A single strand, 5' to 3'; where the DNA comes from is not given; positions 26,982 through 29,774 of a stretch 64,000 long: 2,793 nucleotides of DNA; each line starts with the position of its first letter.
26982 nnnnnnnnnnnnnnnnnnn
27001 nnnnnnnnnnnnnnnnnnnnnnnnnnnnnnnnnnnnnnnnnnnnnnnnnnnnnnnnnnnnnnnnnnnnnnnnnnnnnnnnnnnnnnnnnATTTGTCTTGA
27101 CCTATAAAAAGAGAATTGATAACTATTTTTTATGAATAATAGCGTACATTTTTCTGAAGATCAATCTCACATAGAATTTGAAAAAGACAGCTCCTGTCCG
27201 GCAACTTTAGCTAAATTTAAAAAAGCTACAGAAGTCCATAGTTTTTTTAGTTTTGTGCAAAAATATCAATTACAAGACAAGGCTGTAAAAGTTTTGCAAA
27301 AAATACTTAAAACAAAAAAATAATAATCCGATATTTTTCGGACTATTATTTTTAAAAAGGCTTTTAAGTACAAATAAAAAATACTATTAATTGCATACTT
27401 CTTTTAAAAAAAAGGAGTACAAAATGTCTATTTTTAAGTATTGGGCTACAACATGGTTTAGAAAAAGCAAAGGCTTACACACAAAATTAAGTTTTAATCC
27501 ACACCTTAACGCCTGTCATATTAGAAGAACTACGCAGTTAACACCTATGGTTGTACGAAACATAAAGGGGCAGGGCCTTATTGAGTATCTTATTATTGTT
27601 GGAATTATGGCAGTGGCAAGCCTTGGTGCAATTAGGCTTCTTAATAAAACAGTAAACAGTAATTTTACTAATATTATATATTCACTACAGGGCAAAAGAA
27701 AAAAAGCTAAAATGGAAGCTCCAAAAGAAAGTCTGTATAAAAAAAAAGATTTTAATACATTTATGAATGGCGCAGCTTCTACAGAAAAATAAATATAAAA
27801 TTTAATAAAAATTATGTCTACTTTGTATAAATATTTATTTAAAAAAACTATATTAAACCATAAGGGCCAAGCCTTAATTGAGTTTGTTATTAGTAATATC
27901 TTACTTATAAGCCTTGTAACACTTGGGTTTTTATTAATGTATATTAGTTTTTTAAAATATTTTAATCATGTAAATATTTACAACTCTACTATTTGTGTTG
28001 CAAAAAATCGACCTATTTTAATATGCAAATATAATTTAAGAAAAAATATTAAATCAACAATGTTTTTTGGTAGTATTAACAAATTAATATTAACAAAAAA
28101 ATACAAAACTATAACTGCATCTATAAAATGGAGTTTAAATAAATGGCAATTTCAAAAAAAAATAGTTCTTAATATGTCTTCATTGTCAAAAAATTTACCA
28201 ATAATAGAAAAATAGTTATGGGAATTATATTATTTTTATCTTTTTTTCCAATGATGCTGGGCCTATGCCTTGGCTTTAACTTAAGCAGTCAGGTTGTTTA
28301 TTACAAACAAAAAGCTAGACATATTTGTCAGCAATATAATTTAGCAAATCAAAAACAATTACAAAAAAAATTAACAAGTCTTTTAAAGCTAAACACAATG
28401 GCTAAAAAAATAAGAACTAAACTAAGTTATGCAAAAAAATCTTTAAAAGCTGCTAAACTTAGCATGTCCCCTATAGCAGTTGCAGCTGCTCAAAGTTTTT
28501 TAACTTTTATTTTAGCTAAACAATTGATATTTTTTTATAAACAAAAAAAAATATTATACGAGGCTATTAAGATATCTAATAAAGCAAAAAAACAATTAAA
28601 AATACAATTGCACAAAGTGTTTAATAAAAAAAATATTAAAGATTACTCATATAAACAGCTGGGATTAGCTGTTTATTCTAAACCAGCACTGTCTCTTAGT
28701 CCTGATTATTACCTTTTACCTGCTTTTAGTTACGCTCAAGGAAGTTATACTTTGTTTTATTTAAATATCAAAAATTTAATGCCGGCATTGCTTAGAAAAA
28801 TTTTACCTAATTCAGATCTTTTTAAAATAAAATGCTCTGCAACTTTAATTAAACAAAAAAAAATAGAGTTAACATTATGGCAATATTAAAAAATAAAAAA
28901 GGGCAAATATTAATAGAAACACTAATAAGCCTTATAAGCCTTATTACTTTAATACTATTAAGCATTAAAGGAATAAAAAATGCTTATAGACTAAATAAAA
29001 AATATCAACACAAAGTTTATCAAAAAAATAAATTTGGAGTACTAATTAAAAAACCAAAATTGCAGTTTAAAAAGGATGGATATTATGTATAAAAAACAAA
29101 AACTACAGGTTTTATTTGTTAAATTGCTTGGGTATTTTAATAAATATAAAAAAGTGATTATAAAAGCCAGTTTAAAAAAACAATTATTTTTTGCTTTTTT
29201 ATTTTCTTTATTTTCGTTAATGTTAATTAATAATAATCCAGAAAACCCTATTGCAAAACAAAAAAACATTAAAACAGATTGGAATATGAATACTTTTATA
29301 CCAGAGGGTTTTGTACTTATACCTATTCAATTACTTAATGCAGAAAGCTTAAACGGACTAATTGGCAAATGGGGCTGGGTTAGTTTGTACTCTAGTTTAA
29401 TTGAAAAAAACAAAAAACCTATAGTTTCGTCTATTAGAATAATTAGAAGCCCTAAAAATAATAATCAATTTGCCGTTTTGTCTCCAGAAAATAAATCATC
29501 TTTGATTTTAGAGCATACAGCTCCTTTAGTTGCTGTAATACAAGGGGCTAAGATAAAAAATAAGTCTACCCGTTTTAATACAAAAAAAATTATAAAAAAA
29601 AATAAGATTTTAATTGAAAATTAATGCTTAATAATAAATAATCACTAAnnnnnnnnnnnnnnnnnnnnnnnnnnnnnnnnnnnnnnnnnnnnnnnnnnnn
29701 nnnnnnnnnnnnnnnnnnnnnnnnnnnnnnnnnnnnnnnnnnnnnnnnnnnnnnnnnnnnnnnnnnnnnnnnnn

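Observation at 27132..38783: Atypical, split and apparently incomplete Tad/Flp-like pilus locus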

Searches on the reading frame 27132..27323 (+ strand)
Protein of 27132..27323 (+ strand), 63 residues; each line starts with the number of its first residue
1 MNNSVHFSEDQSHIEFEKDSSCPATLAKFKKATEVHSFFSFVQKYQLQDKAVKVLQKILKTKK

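Call 5: search_protein_families(library=pfam, max_evalue=0.1, proteins=[window:27132-27323:+])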
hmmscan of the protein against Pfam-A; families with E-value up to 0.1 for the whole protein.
window:27132-27323:+ (63 aa): 1 family
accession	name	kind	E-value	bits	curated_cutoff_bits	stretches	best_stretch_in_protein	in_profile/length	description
PF09828.14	ChrB_C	-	0.01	16.6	25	1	7-60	30-83/132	ChrB, C-terminal domain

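Call 6: search_protein_families(library=ncbifam, max_evalue=0.1, proteins=[window:27132-27323:+])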
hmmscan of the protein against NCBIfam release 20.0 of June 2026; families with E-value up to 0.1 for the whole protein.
window:27132-27323:+ (63 aa): 0 families

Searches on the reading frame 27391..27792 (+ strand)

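Call 5: search_protein_families(library=pfam, max_evalue=0.1, proteins=[window:27391-27792:+])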
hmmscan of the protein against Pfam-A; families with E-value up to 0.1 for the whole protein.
window:27391-27792:+ (133 aa): 2 families
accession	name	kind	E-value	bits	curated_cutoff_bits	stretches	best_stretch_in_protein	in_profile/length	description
PF04021.17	Class_IIIsignal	-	0.00098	19.4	23.7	1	59-82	2-25/27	Class III signal peptide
PF04964.19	Flp_Fap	-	0.026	14.7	32.2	1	59-96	6-43/46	Flp/Fap pilin component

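Call 6: search_protein_families(library=ncbifam, max_evalue=0.1, proteins=[window:27391-27792:+])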
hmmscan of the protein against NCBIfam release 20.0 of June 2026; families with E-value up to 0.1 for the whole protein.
window:27391-27792:+ (133 aa): 3 families
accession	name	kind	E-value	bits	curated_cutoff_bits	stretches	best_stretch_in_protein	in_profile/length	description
NF003965.0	PRK05457.1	equivalog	0.0058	16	245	1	62-129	47-113/285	protease HtpX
NF047345.1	SCCmet_Cch1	equivalog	0.017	13.7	700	1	52-109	148-201/542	cassette chromosome replicative helicase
TIGR01711.1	gspJ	equivalog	0.067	13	64.85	1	60-91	2-33/192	type II secretion system minor pseudopilin GspJ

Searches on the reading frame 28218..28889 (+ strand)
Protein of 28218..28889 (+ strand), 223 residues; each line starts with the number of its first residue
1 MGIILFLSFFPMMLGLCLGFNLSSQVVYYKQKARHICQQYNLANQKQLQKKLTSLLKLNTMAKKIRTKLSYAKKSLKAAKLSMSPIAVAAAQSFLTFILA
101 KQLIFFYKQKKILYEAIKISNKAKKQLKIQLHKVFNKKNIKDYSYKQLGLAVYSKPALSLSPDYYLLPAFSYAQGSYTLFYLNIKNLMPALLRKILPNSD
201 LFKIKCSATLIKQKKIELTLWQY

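Call 5: search_protein_families(library=pfam, max_evalue=0.1, proteins=[window:28218-28889:+])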
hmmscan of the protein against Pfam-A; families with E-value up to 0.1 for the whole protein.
window:28218-28889:+ (223 aa): 0 families

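Call 6: search_protein_families(library=ncbifam, max_evalue=0.1, proteins=[window:28218-28889:+])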
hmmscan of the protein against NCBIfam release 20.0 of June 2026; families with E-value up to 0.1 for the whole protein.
window:28218-28889:+ (223 aa): 0 families

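Call 87: search_protein_families(library=pfam, alignment_id=A6, max_evalue=0.05)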
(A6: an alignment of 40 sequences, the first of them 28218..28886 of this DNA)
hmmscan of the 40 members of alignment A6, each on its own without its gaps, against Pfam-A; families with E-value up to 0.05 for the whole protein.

A. member 1, window:28218-28886:+ (223 aa): 0 families

B. families by the number of members that match (of 40 scanned): 24 families
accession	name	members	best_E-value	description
PF04977.20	DivIC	2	0.0019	Septum formation initiator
PF01391.23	Collagen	1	4.3e-14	Collagen triple helix repeat (20 copies)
PF07303.18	Occludin_ELL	1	0.00098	Occludin homology domain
PF00435.27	Spectrin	1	0.0011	Spectrin repeat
PF03991.18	Prion_octapep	1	0.0036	Copper binding octapeptide repeat region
PF06810.17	Phage_scaffold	1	0.0042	Phage capsid assembly scaffolding protein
PF19880.4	DUF6353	1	0.0047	Family of unknown function (DUF6353)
PF09805.14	Nop25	1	0.0052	Nucleolar protein 12 (25kDa)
PF00261.25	Tropomyosin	1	0.0066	Tropomyosin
PF04048.20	Sec8_N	1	0.0091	Exocyst complex component Sec8 N-terminal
PF15361.11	RIC3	1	0.011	Resistance to inhibitors of cholinesterase homologue 3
PF16331.10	TolA_bind_tri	1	0.011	TolA binding protein trimerisation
PF09361.15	Phasin_2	1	0.017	Phasin protein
PF12269.13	CpG_bind_C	1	0.025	CpG binding protein C-terminal domain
PF08757.17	CotH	1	0.028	CotH kinase protein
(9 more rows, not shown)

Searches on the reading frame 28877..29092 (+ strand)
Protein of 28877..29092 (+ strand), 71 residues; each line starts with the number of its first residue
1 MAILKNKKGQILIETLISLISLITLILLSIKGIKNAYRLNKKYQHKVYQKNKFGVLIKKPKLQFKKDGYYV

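Call 5: search_protein_families(library=pfam, max_evalue=0.1, proteins=[window:28877-29092:+])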
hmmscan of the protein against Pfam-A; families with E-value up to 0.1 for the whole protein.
window:28877-29092:+ (71 aa): 1 family
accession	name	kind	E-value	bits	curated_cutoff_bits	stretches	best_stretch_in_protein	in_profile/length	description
PF13800.11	Sigma_reg_N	-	0.019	15.7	26.3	1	3-67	4-66/91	Sigma factor regulator N-terminal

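Call 6: search_protein_families(library=ncbifam, max_evalue=0.1, proteins=[window:28877-29092:+])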
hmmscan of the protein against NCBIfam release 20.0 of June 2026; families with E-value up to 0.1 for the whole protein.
window:28877-29092:+ (71 aa): 2 families
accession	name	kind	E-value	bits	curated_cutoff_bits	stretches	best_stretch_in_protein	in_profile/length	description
NF041013.1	T4P_ComGE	equivalog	8.4e-05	22.6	49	1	5-46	1-42/83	competence type IV pilus minor pilin ComGE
NF045773.1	cytochro_C550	exception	0.086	12.8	125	1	15-47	10-42/118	cytochrome c550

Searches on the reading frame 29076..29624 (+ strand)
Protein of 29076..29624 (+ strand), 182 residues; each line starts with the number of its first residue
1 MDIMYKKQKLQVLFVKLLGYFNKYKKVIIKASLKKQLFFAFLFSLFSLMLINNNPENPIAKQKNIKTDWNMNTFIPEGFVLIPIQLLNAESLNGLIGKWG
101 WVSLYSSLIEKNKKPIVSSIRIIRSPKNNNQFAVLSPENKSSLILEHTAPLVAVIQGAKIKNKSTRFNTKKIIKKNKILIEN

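Call 5: search_protein_families(library=pfam, max_evalue=0.1, proteins=[window:29076-29624:+])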
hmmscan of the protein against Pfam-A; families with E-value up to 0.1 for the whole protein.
window:29076-29624:+ (182 aa): 0 families

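Call 6: search_protein_families(library=ncbifam, max_evalue=0.1, proteins=[window:29076-29624:+])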
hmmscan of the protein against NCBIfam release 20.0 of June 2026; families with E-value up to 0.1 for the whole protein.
window:29076-29624:+ (182 aa): 0 families

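Call 48: search_protein_families(library=pfam, alignment_id=A3, max_evalue=0.1)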
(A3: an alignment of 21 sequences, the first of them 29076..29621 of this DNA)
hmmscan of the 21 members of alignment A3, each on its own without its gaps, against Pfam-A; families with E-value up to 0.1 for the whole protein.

A. member 1, window:29076-29621:+ (182 aa): 0 families

B. families by the number of members that match (of 21 scanned): 6 families
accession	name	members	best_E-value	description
PF03438.19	Pneumo_NS1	1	0.0077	Pneumovirus NS1 protein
PF16976.10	RcpC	1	0.011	Flp pilus assembly protein RcpC/CpaB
PF09813.14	Coa3_cc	1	0.021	Cytochrome c oxidase assembly factor 3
PF09569.16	RE_ScaI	1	0.029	ScaI restriction endonuclease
PF04505.17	CD225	1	0.077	Interferon-induced transmembrane protein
PF18422.6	TNFR_16_TM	1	0.099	Tumor necrosis factor receptor member 16 trans-membrane domain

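Call 49: search_solved_structures(query=A3, max_evalue=10)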
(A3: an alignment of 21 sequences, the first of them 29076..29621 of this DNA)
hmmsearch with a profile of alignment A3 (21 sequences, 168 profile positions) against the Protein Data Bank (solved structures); distinct sequences matched with E-value up to 10: 0.

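Call 71: search_protein_representatives(protein=window:29076-29621:+)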
Query: 182 residues. Proteins with E-value up to 0.001 (for the whole library): 539; up to 1e-10: 268; up to 1e-30: 1. The best 150 are listed.
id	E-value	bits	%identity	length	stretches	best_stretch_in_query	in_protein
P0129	1.1e-60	220.7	65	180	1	4-182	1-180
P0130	1.8e-22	96.4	40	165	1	16-180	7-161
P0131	1.0e-20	90.7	39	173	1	35-178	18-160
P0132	5.1e-20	88.4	43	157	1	57-178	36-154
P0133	8.1e-20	87.8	44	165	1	20-182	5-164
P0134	2.0e-19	86.5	41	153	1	39-181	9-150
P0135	2.3e-19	86.3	40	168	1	29-182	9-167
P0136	2.4e-19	86.2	37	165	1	25-169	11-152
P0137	3.7e-19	85.7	42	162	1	35-181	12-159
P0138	3.7e-19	85.6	42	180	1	32-171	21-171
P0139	2.6e-18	82.9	37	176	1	34-181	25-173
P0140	4.0e-18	82.3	34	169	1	29-168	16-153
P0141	6.0e-18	81.7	41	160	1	42-173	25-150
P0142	6.1e-18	81.7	44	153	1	64-175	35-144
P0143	6.1e-18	81.7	40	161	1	37-162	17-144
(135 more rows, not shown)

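Call 75: search_protein_families(library=pfam, alignment_id=A5, max_evalue=0.05)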
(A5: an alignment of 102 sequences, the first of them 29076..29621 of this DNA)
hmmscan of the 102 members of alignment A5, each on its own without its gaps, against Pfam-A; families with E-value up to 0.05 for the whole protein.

A. member 1, window:29076-29621:+ (182 aa): 0 families

B. families by the number of members that match (of 102 scanned): 7 families
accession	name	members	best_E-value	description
PF16976.10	RcpC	4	0.014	Flp pilus assembly protein RcpC/CpaB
PF11894.14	Nup192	1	0.0007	Nuclear pore complex scaffold, nucleoporins 186/192/205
PF05997.17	Nop52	1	0.011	Nucleolar protein,Nop52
PF13567.11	DUF4131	1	0.012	Domain of unknown function (DUF4131)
PF03741.22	TerC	1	0.03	Integral membrane protein TerC family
PF04588.18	HIG_1_N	1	0.035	Hypoxia induced protein conserved region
PF02790.20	COX2_TM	1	0.048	Cytochrome C oxidase subunit II, transmembrane domain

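Call 79: predict_structure(alignment_id=A5)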
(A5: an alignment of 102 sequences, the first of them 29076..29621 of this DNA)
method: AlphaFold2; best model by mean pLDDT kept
length: 182 residues; sequences in the alignment: 102
mean_pLDDT: 86.8   pTM: 0.61
mean pLDDT of the five models: 86.8, 85.5, 85.1, 85.1, 85.0
residues with pLDDT >= 90: 101; 70-90: 58; 50-70: 23; < 50: 0
segments of 3 or more residues with pLDDT < 50: none
pLDDT, mean of each block of 10 residues (from residue 1): 85 91 83 87 93 69 61 84 97 93 88 90 94 97 95 91 89 78 75
secondary structure, 60 per line:
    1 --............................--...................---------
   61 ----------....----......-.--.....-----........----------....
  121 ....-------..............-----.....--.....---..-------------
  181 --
elements in order: H3-30 H33-51 H71-74 E79-84 H89-93 E99-106 E117-124 E132-137 H138-145 E151-155 H158-162
